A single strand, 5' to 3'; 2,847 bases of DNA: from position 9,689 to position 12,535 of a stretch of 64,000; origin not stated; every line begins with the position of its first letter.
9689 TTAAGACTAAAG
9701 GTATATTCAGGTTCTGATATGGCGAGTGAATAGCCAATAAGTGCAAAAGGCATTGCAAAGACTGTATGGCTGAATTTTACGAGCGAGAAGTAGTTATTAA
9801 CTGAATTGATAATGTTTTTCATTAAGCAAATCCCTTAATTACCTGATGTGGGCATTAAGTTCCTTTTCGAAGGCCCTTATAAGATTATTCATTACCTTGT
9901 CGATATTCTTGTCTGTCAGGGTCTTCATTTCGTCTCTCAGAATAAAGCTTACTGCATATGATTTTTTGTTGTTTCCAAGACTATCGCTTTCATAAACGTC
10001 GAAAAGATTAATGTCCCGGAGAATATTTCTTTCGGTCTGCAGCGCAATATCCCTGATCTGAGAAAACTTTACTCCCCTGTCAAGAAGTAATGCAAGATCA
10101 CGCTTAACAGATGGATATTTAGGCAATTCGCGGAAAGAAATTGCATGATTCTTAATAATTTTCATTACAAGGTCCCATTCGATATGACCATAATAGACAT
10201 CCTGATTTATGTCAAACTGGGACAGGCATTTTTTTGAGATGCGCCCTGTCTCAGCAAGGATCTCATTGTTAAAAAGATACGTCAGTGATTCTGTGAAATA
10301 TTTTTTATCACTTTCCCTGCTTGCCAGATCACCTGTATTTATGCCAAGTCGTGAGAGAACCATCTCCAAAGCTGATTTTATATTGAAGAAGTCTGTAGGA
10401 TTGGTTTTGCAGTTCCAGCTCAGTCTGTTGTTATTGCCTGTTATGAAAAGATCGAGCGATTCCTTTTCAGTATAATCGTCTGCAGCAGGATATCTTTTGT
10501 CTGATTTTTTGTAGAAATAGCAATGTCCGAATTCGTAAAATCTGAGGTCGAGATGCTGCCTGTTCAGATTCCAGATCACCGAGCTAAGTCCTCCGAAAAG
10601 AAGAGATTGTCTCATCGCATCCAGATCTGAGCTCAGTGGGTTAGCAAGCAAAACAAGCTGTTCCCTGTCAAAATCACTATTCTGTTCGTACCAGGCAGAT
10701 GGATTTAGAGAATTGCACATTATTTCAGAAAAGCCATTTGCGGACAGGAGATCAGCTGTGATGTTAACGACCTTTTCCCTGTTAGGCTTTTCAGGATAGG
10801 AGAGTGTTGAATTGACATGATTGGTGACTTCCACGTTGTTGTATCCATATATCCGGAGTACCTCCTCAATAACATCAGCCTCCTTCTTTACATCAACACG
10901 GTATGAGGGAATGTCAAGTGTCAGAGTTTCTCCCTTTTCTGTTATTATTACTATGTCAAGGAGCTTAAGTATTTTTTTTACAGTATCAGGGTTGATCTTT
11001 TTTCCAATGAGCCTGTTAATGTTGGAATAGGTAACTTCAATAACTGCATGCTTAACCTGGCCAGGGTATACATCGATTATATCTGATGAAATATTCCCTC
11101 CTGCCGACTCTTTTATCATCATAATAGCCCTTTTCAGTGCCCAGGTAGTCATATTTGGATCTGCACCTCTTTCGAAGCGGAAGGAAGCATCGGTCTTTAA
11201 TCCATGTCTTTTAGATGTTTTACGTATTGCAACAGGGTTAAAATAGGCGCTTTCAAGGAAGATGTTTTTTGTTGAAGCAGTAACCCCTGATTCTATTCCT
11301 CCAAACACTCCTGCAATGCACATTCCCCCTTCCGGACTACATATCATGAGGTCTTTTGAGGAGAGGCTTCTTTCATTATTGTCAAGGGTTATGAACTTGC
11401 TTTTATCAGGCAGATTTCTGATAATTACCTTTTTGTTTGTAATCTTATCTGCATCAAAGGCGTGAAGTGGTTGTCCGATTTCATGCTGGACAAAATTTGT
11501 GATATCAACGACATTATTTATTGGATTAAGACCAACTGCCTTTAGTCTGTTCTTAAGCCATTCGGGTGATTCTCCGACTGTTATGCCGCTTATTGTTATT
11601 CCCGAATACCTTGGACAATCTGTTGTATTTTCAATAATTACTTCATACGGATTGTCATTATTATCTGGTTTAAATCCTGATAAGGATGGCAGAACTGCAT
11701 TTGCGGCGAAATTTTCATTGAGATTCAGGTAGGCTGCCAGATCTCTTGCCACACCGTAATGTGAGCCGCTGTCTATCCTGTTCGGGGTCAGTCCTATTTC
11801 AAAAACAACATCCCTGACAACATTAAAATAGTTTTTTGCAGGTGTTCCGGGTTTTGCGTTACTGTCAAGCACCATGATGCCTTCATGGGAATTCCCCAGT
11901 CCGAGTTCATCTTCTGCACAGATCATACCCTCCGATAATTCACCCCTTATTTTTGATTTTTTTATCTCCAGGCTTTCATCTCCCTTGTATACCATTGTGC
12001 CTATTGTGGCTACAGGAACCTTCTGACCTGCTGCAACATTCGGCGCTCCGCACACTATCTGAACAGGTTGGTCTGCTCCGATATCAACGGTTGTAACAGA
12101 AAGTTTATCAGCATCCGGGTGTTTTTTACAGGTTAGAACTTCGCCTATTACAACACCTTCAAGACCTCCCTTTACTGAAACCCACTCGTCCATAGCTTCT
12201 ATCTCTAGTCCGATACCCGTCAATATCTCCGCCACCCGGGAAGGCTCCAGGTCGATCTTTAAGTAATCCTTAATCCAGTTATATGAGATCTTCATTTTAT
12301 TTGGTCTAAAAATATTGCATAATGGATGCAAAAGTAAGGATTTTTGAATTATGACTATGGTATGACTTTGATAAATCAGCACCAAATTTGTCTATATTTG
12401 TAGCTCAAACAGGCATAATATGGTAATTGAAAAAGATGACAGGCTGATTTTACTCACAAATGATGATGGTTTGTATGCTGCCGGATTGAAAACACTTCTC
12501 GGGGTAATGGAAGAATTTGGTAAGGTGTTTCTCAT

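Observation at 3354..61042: Dispersed family of degenerate 7-nt-period arrays, mostly butted against CDS ends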

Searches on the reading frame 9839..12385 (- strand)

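Call 7: search_protein_families(library=ncbifam, proteins=[window:9839-12385:-])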
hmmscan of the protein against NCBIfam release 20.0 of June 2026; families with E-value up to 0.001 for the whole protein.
window:9839-12385:- (848 aa): 9 families
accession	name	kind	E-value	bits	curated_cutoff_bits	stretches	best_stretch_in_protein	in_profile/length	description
TIGR00472.1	pheT_bact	equivalog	2e-244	813.5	402.65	1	31-848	1-798/798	phenylalanine--tRNA ligase subunit beta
NF001882.0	PRK00629.5-4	equivalog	1.5e-53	182.2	527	1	31-620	1-558/725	phenylalanine--tRNA ligase subunit beta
NF045760.1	YtpR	equivalog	1e-34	120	100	1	72-181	80-183/185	YtpR family tRNA-binding protein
TIGR00471.1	pheT_arch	equivalog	8e-26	90.6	282.65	1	443-731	274-541/551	phenylalanine--tRNA ligase subunit beta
NF045867.1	PheT_Nterm_rel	equivalog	4.8e-13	49.5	120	1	78-163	89-170/171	TyrS-associated PheT N-terminal domain-related protein TapR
NF008900.0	PRK12267.1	equivalog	1.9e-05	23.4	598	1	80-160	555-628/648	methionine--tRNA ligase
TIGR00399.1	metG_C_term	equivalog_domain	6.4e-05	22.8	116.65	1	80-162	46-120/139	methionine--tRNA ligase subunit beta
NF001100.0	PRK00133.1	equivalog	0.00015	20.5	587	1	80-181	583-673/676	methionine--tRNA ligase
NF007492.0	PRK10089.1-1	equivalog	0.00017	21.5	150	1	79-160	15-89/110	tRNA-binding protein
